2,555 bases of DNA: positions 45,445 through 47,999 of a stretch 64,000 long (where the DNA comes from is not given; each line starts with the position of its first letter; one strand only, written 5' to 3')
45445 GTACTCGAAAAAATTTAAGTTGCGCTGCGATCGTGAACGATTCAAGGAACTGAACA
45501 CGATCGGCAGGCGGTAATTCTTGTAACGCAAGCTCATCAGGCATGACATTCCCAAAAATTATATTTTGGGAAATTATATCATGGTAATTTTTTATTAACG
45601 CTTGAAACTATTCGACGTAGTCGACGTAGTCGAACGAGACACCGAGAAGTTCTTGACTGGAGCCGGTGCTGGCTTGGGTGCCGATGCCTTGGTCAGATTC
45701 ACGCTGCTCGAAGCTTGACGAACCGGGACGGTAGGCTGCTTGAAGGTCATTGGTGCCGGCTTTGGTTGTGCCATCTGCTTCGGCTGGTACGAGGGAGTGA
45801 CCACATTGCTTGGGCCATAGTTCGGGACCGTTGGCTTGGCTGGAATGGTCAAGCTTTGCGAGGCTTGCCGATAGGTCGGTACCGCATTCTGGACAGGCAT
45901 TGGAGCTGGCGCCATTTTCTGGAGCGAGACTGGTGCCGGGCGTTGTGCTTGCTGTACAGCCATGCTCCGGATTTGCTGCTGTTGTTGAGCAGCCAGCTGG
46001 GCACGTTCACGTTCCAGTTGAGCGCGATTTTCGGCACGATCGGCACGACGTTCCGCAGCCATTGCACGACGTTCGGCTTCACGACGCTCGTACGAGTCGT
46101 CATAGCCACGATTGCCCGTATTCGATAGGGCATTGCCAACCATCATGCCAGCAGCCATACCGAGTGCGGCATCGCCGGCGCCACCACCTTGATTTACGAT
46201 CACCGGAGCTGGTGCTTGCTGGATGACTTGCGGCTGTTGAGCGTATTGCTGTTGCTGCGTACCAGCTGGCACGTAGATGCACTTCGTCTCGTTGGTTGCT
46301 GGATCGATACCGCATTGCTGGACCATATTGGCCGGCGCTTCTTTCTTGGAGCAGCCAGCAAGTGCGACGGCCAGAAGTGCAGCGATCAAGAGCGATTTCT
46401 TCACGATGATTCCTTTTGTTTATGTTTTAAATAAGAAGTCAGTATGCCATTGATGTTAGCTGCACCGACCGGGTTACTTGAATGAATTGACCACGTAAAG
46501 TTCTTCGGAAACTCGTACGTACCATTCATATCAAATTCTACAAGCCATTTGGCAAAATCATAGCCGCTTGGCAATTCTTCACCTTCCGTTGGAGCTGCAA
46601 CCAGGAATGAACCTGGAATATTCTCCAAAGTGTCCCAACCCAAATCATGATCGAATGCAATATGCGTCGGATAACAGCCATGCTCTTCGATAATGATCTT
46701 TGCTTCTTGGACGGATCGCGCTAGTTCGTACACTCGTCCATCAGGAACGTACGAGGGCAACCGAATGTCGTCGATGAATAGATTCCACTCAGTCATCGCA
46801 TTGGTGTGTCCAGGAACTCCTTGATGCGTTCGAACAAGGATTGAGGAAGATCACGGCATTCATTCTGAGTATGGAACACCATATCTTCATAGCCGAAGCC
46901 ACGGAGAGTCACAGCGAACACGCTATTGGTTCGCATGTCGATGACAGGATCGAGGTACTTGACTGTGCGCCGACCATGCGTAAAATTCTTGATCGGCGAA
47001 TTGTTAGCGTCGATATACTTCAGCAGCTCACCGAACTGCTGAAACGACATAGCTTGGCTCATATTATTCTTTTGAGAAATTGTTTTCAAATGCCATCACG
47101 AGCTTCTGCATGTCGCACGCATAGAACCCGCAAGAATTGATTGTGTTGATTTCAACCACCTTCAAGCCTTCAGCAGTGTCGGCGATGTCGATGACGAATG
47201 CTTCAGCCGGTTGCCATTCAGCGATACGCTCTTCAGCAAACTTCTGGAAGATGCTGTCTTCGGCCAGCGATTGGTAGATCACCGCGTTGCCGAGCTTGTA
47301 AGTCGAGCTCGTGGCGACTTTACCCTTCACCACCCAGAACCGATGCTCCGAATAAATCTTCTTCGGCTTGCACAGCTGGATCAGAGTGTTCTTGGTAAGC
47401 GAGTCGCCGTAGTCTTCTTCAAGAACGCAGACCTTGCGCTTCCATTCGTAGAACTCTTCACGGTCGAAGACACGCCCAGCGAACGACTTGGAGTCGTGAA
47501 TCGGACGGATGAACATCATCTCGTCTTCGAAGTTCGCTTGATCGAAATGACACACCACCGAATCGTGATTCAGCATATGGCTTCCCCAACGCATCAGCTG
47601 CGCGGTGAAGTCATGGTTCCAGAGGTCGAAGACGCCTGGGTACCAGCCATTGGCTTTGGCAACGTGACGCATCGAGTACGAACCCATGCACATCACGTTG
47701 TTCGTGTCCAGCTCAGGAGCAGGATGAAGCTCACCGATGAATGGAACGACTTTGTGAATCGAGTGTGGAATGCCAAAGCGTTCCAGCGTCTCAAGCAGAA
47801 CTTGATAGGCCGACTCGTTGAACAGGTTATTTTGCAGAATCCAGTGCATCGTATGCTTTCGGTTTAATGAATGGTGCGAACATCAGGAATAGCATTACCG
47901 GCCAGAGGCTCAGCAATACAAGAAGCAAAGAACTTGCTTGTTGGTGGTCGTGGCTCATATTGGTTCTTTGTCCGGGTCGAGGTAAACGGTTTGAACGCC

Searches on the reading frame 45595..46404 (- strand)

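Call 66: search_protein_families(library=phrogs, proteins=[window:45595-46404:-], max_evalue=0.00001)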
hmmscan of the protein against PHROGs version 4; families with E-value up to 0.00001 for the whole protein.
window:45595-46404:- (269 aa): 1 family
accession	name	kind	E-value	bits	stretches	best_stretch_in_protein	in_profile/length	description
phrog_21570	-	unknown function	2.6e-08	34.9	1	38-157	26-155/196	-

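Call 67: search_protein_families(library=pfam, proteins=[window:45595-46404:-], max_evalue=0.0001)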
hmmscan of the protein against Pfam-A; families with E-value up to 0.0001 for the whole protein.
window:45595-46404:- (269 aa): 0 families

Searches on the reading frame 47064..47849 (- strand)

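Call 66: search_protein_families(library=phrogs, proteins=[window:47064-47849:-], max_evalue=0.00001)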
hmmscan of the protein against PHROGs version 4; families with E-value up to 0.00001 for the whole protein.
window:47064-47849:- (261 aa): 1 family
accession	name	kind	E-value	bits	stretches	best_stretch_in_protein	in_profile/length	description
phrog_7313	-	unknown function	4.9e-62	210.9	1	1-257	3-260/264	-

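Call 67: search_protein_families(library=pfam, proteins=[window:47064-47849:-], max_evalue=0.0001)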
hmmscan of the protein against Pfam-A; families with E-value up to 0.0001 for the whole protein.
window:47064-47849:- (261 aa): 2 families
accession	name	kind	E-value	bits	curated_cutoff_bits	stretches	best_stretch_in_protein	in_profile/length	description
PF14243.11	R2K_3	-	5.3e-17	62.9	26.3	1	108-251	44-166/169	ATP-grasp domain, R2K clade family 3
PF18299.6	R2K_2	-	1.3e-13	51.5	26.2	1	102-249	11-143/147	ATP-grasp domain, R2K clade family 2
